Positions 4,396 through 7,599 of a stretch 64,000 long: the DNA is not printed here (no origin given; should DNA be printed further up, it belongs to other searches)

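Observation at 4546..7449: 967-aa fusion: NodC/chitin/hyaluronan-synthase-like processive GT2, LysM motif and C-terminal parallel beta-helix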

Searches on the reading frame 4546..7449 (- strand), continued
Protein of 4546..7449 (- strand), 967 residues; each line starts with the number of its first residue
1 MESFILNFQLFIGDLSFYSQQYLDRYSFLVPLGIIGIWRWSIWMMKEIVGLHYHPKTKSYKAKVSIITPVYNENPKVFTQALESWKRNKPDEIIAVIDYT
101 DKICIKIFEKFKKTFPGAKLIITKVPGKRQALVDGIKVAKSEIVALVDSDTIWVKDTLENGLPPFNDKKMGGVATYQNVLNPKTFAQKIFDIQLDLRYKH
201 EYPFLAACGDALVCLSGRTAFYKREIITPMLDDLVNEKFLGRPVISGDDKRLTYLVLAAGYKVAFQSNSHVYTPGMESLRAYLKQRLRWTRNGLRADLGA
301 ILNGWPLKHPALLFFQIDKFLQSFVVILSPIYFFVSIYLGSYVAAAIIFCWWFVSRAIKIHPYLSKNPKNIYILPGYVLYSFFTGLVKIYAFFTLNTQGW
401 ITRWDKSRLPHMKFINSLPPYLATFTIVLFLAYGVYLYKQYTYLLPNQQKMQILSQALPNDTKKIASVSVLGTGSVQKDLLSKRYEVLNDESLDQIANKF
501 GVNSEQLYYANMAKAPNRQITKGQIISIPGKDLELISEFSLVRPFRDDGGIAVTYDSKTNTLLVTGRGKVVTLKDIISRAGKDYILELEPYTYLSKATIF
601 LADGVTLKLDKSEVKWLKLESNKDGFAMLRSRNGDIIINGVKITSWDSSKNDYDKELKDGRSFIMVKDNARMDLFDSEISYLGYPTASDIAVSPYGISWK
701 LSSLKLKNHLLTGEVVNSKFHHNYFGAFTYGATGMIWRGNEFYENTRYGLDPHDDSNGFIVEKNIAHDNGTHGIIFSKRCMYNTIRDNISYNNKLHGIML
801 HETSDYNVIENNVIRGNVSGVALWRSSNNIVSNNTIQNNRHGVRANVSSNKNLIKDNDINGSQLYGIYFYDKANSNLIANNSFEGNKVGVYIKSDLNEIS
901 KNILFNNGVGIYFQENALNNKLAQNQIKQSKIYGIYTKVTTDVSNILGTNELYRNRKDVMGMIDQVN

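Call 6: find_homologous_proteins(query=window:4546-7449:-, max_evalue=0.00001)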
Query window:4546-7449:- (967 aa): 704 proteins with E <= 0.00001 among 8000 candidates; the best 120 are listed.
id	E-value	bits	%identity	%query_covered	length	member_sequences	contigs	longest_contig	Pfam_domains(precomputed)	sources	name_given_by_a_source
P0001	0.0e+0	2211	100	100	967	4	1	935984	PF13632.13,PF13229.13,PF13506.14,PF13641.13,PF00535.33,PF05048.20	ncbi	-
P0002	0.0e+0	1827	80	100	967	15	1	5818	PF13632.13,PF13229.13,PF13506.14,PF13641.13,PF01476.27,PF00535.33,PF05048.20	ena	-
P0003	0.0e+0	1789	79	100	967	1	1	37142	PF13632.13,PF13229.13,PF13506.14,PF13641.13,PF01476.27,PF00535.33,PF05048.20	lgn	-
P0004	0.0e+0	1738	77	100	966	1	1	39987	PF13632.13,PF13229.13,PF13506.14,PF13641.13,PF00535.33,PF05048.20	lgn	-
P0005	0.0e+0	1670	75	98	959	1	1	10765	PF13632.13,PF13229.13,PF13506.14,PF13641.13,PF00535.33,PF05048.20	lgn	-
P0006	0.0e+0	1645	73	100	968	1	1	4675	PF13632.13,PF13229.13,PF13506.14,PF13641.13,PF00535.33,PF05048.20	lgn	-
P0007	0.0e+0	1644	73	100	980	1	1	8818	PF13632.13,PF13229.13,PF13506.14,PF13641.13,PF00535.33,PF05048.20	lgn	-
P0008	0.0e+0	1641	73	99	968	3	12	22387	PF13632.13,PF13229.13,PF13506.14,PF13641.13,PF00535.33,PF05048.20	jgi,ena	-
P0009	0.0e+0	1636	72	100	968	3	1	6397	PF13632.13,PF13229.13,PF13506.14,PF13641.13,PF00535.33,PF05048.20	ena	-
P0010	0.0e+0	1623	72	99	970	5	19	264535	PF13632.13,PF13229.13,PF13506.14,PF13641.13,PF00535.33,PF05048.20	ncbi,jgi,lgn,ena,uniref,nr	ncbi:MAG: Glycosyl transferase family 2 [Candidatus Amesbacteria bacterium GW2011_GWB1_47_26]|uniref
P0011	0.0e+0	1622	72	100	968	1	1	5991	PF13632.13,PF13229.13,PF13506.14,PF13641.13,PF00535.33,PF05048.20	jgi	-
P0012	0.0e+0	1621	72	100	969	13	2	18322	PF13632.13,PF13229.13,PF13506.14,PF13641.13,PF00535.33,PF05048.20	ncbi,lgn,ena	-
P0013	0.0e+0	1615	71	99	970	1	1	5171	PF13632.13,PF13229.13,PF13506.14,PF13641.13,PF00535.33,PF05048.20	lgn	-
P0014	0.0e+0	1593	71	100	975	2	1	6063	PF13632.13,PF13229.13,PF13506.14,PF13641.13,PF00535.33,PF05048.20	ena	-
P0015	0.0e+0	1585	71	98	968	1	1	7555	PF13632.13,PF13229.13,PF13506.14,PF13641.13,PF00535.33,PF05048.20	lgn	-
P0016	0.0e+0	1583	70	99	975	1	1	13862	PF13632.13,PF13229.13,PF13506.14,PF13641.13,PF00535.33,PF05048.20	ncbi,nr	ncbi:MAG: right-handed parallel beta-helix repeat-containing protein [bacterium]|nr:right-handed par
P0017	0.0e+0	1576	69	99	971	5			PF13632.13,PF13229.13,PF13506.14,PF13641.13,PF00535.33,PF05048.20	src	-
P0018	0.0e+0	1575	70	99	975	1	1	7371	PF13632.13,PF13229.13,PF13506.14,PF13641.13,PF00535.33,PF05048.20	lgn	-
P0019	0.0e+0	1572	70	98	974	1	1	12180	PF13632.13,PF13229.13,PF13506.14,PF13641.13,PF00535.33,PF05048.20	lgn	-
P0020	0.0e+0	1568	69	99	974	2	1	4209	PF13632.13,PF13229.13,PF13506.14,PF13641.13,PF00535.33,PF05048.20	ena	-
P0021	0.0e+0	1530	69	98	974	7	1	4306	PF13632.13,PF13229.13,PF13506.14,PF13641.13,PF00535.33,PF05048.20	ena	-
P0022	0.0e+0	1520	69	97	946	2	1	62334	PF13632.13,PF13229.13,PF13506.14,PF13641.13,PF01476.27,PF00535.33,PF05048.20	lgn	-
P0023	0.0e+0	1508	68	98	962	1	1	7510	PF13632.13,PF13229.13,PF13506.14,PF13641.13,PF01476.27,PF00535.33,PF05048.20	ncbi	-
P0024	0.0e+0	1506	67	100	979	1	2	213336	PF13632.13,PF13229.13,PF13506.14,PF13641.13,PF01476.27,PF00535.33,PF05048.20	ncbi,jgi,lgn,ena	-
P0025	0.0e+0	1498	66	100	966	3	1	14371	PF13632.13,PF13229.13,PF13506.14,PF13641.13,PF00535.33,PF05048.20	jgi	-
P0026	0.0e+0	1461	65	98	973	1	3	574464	PF13632.13,PF13229.13,PF13506.14,PF13641.13,PF00535.33,PF05048.20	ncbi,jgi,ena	-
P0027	0.0e+0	1454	65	99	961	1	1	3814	PF13632.13,PF13229.13,PF13506.14,PF13641.13,PF01476.27,PF00535.33,PF05048.20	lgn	-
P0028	0.0e+0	1453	65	98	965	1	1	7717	PF13632.13,PF13229.13,PF13506.14,PF13641.13,PF00535.33,PF05048.20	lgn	-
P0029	0.0e+0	1446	65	99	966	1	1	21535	PF13632.13,PF13229.13,PF13506.14,PF13641.13,PF01476.27,PF00535.33,PF05048.20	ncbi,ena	-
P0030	0.0e+0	1434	64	98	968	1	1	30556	PF13632.13,PF13229.13,PF13506.14,PF13641.13,PF01476.27,PF00535.33,PF05048.20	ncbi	-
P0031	0.0e+0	1430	63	98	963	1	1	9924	PF13632.13,PF13229.13,PF13506.14,PF13641.13,PF01476.27,PF00535.33,PF05048.20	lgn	-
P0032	0.0e+0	1405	65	95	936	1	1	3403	PF13632.13,PF13229.13,PF13506.14,PF13641.13,PF01476.27,PF00535.33,PF05048.20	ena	-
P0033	0.0e+0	1398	64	99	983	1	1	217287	PF13632.13,PF13229.13,PF13506.14,PF13641.13,PF00535.33,PF05048.20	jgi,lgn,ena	-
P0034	0.0e+0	1397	63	99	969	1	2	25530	PF13632.13,PF13229.13,PF13506.14,PF13641.13,PF00535.33,PF05048.20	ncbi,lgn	-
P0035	0.0e+0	1397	63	99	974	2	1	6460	PF13632.13,PF13229.13,PF13506.14,PF13641.13,PF01476.27,PF00535.33,PF05048.20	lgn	-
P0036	0.0e+0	1397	63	98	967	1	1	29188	PF13632.13,PF13229.13,PF13506.14,PF13641.13,PF01476.27,PF00535.33,PF05048.20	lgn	-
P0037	0.0e+0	1393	63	99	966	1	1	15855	PF13632.13,PF13229.13,PF13506.14,PF13641.13,PF00535.33,PF05048.20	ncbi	-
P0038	0.0e+0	1387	63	99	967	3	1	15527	PF13632.13,PF13229.13,PF13506.14,PF13641.13,PF01476.27,PF00535.33,PF05048.20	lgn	-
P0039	0.0e+0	1386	62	99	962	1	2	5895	PF13632.13,PF13229.13,PF13506.14,PF13641.13,PF01476.27,PF00535.33,PF05048.20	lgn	-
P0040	0.0e+0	1385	62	99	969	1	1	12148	PF13632.13,PF13229.13,PF13506.14,PF13641.13,PF01476.27,PF00535.33,PF05048.20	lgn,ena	-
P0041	0.0e+0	1385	62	99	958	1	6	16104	PF13632.13,PF13229.13,PF13506.14,PF13641.13,PF00535.33,PF05048.20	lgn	-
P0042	0.0e+0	1384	63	98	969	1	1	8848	PF13632.13,PF13229.13,PF13506.14,PF13641.13,PF01476.27,PF00535.33,PF05048.20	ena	-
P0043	0.0e+0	1380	62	98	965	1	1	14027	PF13632.13,PF13229.13,PF13506.14,PF13641.13,PF01476.27,PF23473.2,PF00535.33,PF05048.20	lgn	-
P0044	0.0e+0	1376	62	98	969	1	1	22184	PF13632.13,PF13229.13,PF13506.14,PF13641.13,PF01476.27,PF00535.33,PF05048.20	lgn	-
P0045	0.0e+0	1371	72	83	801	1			PF13632.13,PF13229.13,PF13506.14,PF13641.13,PF00535.33,PF05048.20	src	-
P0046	0.0e+0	1354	61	98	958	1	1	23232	PF13632.13,PF13229.13,PF13506.14,PF13641.13,PF00535.33,PF05048.20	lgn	-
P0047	0.0e+0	1354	61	99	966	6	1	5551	PF13632.13,PF13229.13,PF13506.14,PF13641.13,PF00535.33,PF05048.20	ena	-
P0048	0.0e+0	1353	60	99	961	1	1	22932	PF13632.13,PF13229.13,PF13506.14,PF13641.13,PF00535.33,PF05048.20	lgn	-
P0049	0.0e+0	1349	61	98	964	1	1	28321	PF13632.13,PF13229.13,PF13506.14,PF13641.13,PF00535.33,PF05048.20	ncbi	-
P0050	0.0e+0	1347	61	99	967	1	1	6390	PF13632.13,PF13229.13,PF13506.14,PF13641.13,PF00535.33,PF05048.20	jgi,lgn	jgi:hyaluronan synthase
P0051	0.0e+0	1345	60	99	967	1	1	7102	PF13632.13,PF13229.13,PF13506.14,PF13641.13,PF01476.27,PF00535.33,PF05048.20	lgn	-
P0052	0.0e+0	1343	61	97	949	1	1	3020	PF13632.13,PF13229.13,PF13506.14,PF13641.13,PF00535.33,PF05048.20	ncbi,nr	ncbi:right-handed parallel beta-helix repeat-containing protein, partial [Candidatus Roizmanbacteria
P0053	0.0e+0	1337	78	76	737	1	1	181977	PF13229.13,PF13641.13,PF01476.27,PF05048.20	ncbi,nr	ncbi:MAG: right-handed parallel beta-helix repeat-containing protein [Candidatus Levybacteria bacter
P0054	0.0e+0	1335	60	98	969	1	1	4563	PF13632.13,PF13229.13,PF13506.14,PF13641.13,PF00535.33,PF05048.20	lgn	-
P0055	0.0e+0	1331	61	98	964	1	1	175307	PF13632.13,PF13229.13,PF13506.14,PF13641.13,PF01476.27,PF00535.33,PF05048.20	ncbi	-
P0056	0.0e+0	1330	61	98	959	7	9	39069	PF13632.13,PF13229.13,PF13506.14,PF13641.13,PF00535.33,PF05048.20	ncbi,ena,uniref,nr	ncbi:hypothetical protein A2866_05855 [Candidatus Roizmanbacteria bacterium RIFCSPHIGHO2_01_FULL_39_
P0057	0.0e+0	1321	60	99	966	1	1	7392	PF13632.13,PF13229.13,PF13506.14,PF13641.13,PF00535.33,PF05048.20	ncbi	-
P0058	0.0e+0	1314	60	98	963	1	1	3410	PF13632.13,PF13229.13,PF13506.14,PF13641.13,PF00535.33,PF05048.20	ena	-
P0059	0.0e+0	1312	60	98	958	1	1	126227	PF13632.13,PF13229.13,PF13506.14,PF13641.13,PF01476.27,PF23473.2,PF00535.33,PF05048.20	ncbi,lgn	-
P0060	0.0e+0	1309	60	98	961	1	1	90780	PF13632.13,PF13229.13,PF13506.14,PF13641.13,PF01476.27,PF00535.33,PF05048.20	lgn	-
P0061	0.0e+0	1290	58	99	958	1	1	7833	PF13632.13,PF13229.13,PF13506.14,PF13641.13,PF01476.27,PF00535.33,PF05048.20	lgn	-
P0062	0.0e+0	1287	59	99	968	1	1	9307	PF13632.13,PF13229.13,PF13506.14,PF13641.13,PF00535.33,PF05048.20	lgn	-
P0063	0.0e+0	1287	59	98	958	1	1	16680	PF13632.13,PF13229.13,PF13506.14,PF13641.13,PF01476.27,PF00535.33,PF05048.20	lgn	-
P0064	0.0e+0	1284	59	98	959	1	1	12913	PF13632.13,PF13229.13,PF13506.14,PF13641.13,PF00535.33,PF05048.20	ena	-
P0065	0.0e+0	1281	59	98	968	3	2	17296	PF13632.13,PF13229.13,PF13506.14,PF13641.13,PF01476.27,PF00535.33,PF05048.20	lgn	-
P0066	0.0e+0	1271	58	99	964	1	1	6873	PF13632.13,PF13229.13,PF13506.14,PF13641.13,PF01476.27,PF00535.33,PF05048.20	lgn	-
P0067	0.0e+0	1264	59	98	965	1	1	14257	PF13632.13,PF13229.13,PF13506.14,PF13641.13,PF01476.27,PF00535.33,PF05048.20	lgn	-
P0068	0.0e+0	1264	56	99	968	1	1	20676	PF13632.13,PF13229.13,PF13506.14,PF13641.13,PF01476.27,PF00535.33,PF05048.20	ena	-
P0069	0.0e+0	1262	57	98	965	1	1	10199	PF13632.13,PF13229.13,PF13506.14,PF13641.13,PF01476.27,PF00535.33,PF05048.20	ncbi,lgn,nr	ncbi:MAG: right-handed parallel beta-helix repeat-containing protein [Candidatus Levybacteria bacter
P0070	0.0e+0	1261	57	98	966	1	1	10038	PF13632.13,PF13229.13,PF13506.14,PF13641.13,PF01476.27,PF00535.33,PF05048.20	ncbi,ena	-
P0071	0.0e+0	1260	56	98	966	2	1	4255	PF13632.13,PF13229.13,PF13506.14,PF13641.13,PF01476.27,PF00535.33,PF05048.20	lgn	-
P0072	0.0e+0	1256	57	99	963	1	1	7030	PF13632.13,PF13229.13,PF13506.14,PF13641.13,PF01476.27,PF00535.33,PF05048.20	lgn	-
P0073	0.0e+0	1254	58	98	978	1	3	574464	PF13632.13,PF13229.13,PF13506.14,PF13641.13,PF01476.27,PF00535.33,PF05048.20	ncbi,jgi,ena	-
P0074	0.0e+0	1254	57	98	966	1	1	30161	PF13632.13,PF13229.13,PF13506.14,PF13641.13,PF00535.33,PF05048.20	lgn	-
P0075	0.0e+0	1253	57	98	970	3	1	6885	PF13632.13,PF13229.13,PF13506.14,PF13641.13,PF00535.33,PF05048.20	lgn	-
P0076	0.0e+0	1252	57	99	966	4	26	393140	PF13632.13,PF13229.13,PF13506.14,PF13641.13,PF01476.27,PF00535.33,PF05048.20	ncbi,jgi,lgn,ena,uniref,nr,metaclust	ncbi:hypothetical protein A3G67_03780 [Candidatus Roizmanbacteria bacterium RIFCSPLOWO2_12_FULL_40_1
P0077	0.0e+0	1250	57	98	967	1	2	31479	PF13632.13,PF13229.13,PF13506.14,PF13641.13,PF01476.27,PF00535.33,PF05048.20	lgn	-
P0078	0.0e+0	1250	58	98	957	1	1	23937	PF13632.13,PF13229.13,PF13506.14,PF13641.13,PF01476.27,PF00535.33,PF05048.20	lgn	-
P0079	0.0e+0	1247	57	98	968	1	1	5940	PF13632.13,PF13229.13,PF13506.14,PF13641.13,PF01476.27,PF23473.2,PF00535.33,PF05048.20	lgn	-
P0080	0.0e+0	1245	58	98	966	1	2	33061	PF13632.13,PF13229.13,PF13506.14,PF13641.13,PF01476.27,PF00535.33,PF05048.20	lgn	-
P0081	0.0e+0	1244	57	98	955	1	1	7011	PF13632.13,PF13229.13,PF13506.14,PF13641.13,PF01476.27,PF00535.33,PF05048.20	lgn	-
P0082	0.0e+0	1243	56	99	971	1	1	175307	PF13632.13,PF13229.13,PF13506.14,PF13641.13,PF01476.27,PF00535.33,PF05048.20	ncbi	-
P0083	0.0e+0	1242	56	98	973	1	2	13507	PF13632.13,PF13229.13,PF13506.14,PF13641.13,PF01476.27,PF00535.33,PF05048.20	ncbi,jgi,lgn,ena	-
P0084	0.0e+0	1240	67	83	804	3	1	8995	PF13229.13,PF13641.13,PF05048.20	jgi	-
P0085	0.0e+0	1238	57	98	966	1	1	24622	PF13632.13,PF13229.13,PF13506.14,PF13641.13,PF00535.33,PF05048.20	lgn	-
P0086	0.0e+0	1237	57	99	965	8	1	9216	PF13632.13,PF13229.13,PF13506.14,PF13641.13,PF01476.27,PF00535.33,PF05048.20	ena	-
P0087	0.0e+0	1227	56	99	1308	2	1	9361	PF13632.13,PF13229.13,PF13506.14,PF13641.13,PF07602.18,PF01476.27,PF00535.33,PF05048.20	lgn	-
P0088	0.0e+0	1223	56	98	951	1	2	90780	PF13632.13,PF13229.13,PF13506.14,PF13641.13,PF01476.27,PF00535.33,PF05048.20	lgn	-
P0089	0.0e+0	1220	56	98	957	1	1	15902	PF13632.13,PF13229.13,PF13506.14,PF13641.13,PF01476.27,PF00535.33,PF05048.20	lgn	-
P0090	0.0e+0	1217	54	99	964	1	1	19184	PF13632.13,PF13229.13,PF13506.14,PF13641.13,PF01476.27,PF00535.33,PF05048.20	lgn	-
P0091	0.0e+0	1216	56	98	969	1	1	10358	PF13632.13,PF13229.13,PF13506.14,PF13641.13,PF01476.27,PF00535.33,PF05048.20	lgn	-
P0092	0.0e+0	1211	54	98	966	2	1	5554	PF13632.13,PF13229.13,PF13506.14,PF13641.13,PF01476.27,PF00535.33,PF05048.20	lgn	-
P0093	0.0e+0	1199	54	98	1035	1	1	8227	PF13632.13,PF13229.13,PF13506.14,PF13641.13,PF01476.27,PF00535.33,PF05048.20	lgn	-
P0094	0.0e+0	1196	55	99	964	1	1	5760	PF13632.13,PF13229.13,PF13506.14,PF13641.13,PF01476.27,PF00535.33,PF05048.20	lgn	-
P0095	0.0e+0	1189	55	98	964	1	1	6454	PF13632.13,PF13229.13,PF13506.14,PF13641.13,PF01476.27,PF00535.33,PF05048.20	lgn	-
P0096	0.0e+0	1188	53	99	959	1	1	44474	PF13632.13,PF13229.13,PF13506.14,PF13641.13,PF01476.27,PF00535.33,PF05048.20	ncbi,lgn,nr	ncbi:MAG: glycosyltransferase [bacterium]|nr:glycosyltransferase [bacterium]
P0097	0.0e+0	1185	55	98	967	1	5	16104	PF13229.13,PF13506.14,PF13641.13,PF01476.27,PF00535.33,PF05048.20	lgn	-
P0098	0.0e+0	1172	54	98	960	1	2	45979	PF13632.13,PF13229.13,PF13506.14,PF13641.13,PF01476.27,PF00535.33,PF05048.20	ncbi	-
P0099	0.0e+0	1172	55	97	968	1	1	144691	PF13632.13,PF13229.13,PF13506.14,PF13641.13,PF01476.27,PF23473.2,PF00535.33,PF05048.20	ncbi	-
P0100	0.0e+0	1169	56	95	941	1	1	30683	PF13632.13,PF13229.13,PF13506.14,PF13641.13,PF01476.27,PF00535.33,PF05048.20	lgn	-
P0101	0.0e+0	1169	55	98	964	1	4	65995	PF13632.13,PF13229.13,PF13506.14,PF13641.13,PF00535.33,PF05048.20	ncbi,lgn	-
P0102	0.0e+0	1166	53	98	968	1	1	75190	PF13632.13,PF13229.13,PF13506.14,PF13641.13,PF00535.33,PF05048.20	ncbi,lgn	-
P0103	0.0e+0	1163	54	98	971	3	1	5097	PF13632.13,PF13229.13,PF13506.14,PF13641.13,PF01476.27,PF00535.33,PF05048.20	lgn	-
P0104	0.0e+0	1162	53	98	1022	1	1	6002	PF13632.13,PF13229.13,PF13506.14,PF13641.13,PF01476.27,PF00535.33,PF05048.20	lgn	-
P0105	0.0e+0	1161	54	98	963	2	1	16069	PF13632.13,PF13229.13,PF13506.14,PF13641.13,PF01476.27,PF00535.33,PF05048.20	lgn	-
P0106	0.0e+0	1160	55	98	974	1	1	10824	PF13632.13,PF13229.13,PF13506.14,PF13641.13,PF01476.27,PF00535.33,PF05048.20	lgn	-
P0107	0.0e+0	1150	54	98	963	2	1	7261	PF13632.13,PF13229.13,PF13506.14,PF13641.13,PF00535.33,PF05048.20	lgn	-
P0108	0.0e+0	1149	60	87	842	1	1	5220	PF13632.13,PF13229.13,PF13506.14,PF13641.13,PF01476.27,PF00535.33,PF05048.20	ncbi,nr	ncbi:MAG: glycosyltransferase, partial [bacterium]|nr:glycosyltransferase [bacterium]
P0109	0.0e+0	1146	53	98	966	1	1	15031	PF13632.13,PF13229.13,PF13641.13,PF01476.27,PF00535.33,PF05048.20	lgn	-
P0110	0.0e+0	1135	53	98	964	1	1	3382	PF13632.13,PF13229.13,PF13506.14,PF13641.13,PF01476.27,PF00535.33,PF05048.20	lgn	-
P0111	0.0e+0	1128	54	98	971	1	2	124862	PF13632.13,PF13229.13,PF13506.14,PF13641.13,PF01476.27,PF00535.33,PF05048.20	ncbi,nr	ncbi:right-handed parallel beta-helix repeat-containing protein [Candidatus Daviesbacteria bacterium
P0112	0.0e+0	1125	54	97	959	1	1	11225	PF13632.13,PF13229.13,PF13506.14,PF13641.13,PF01476.27,PF00535.33,PF05048.20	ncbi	-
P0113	0.0e+0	1106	51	98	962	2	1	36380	PF13632.13,PF13229.13,PF13506.14,PF13641.13,PF00535.33,PF05048.20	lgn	-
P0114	0.0e+0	1104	51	98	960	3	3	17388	PF13632.13,PF13229.13,PF13506.14,PF13641.13,PF01476.27,PF00535.33,PF05048.20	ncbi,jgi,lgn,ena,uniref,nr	ncbi:hypothetical protein COT62_02455 [Candidatus Roizmanbacteria bacterium CG09_land_8_20_14_0_10_4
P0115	0.0e+0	1104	53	97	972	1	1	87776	PF13632.13,PF13229.13,PF13506.14,PF13641.13,PF01476.27,PF00535.33,PF05048.20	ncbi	-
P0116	0.0e+0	1102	52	97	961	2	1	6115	PF13632.13,PF13229.13,PF13506.14,PF13641.13,PF00535.33,PF05048.20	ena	-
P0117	0.0e+0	1101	52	97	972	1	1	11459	PF13632.13,PF13229.13,PF13506.14,PF13641.13,PF01476.27,PF00535.33,PF05048.20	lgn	-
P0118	0.0e+0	1101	51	98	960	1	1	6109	PF13632.13,PF13229.13,PF13506.14,PF13641.13,PF00535.33,PF05048.20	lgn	-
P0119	0.0e+0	1100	52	97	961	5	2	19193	PF13632.13,PF13229.13,PF13506.14,PF13641.13,PF00535.33,PF05048.20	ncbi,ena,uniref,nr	ncbi:hypothetical protein A2866_06825 [Candidatus Roizmanbacteria bacterium RIFCSPHIGHO2_01_FULL_39_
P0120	0.0e+0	1100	54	97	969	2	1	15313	PF13632.13,PF13229.13,PF13506.14,PF13641.13,PF01476.27,PF00535.33,PF05048.20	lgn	-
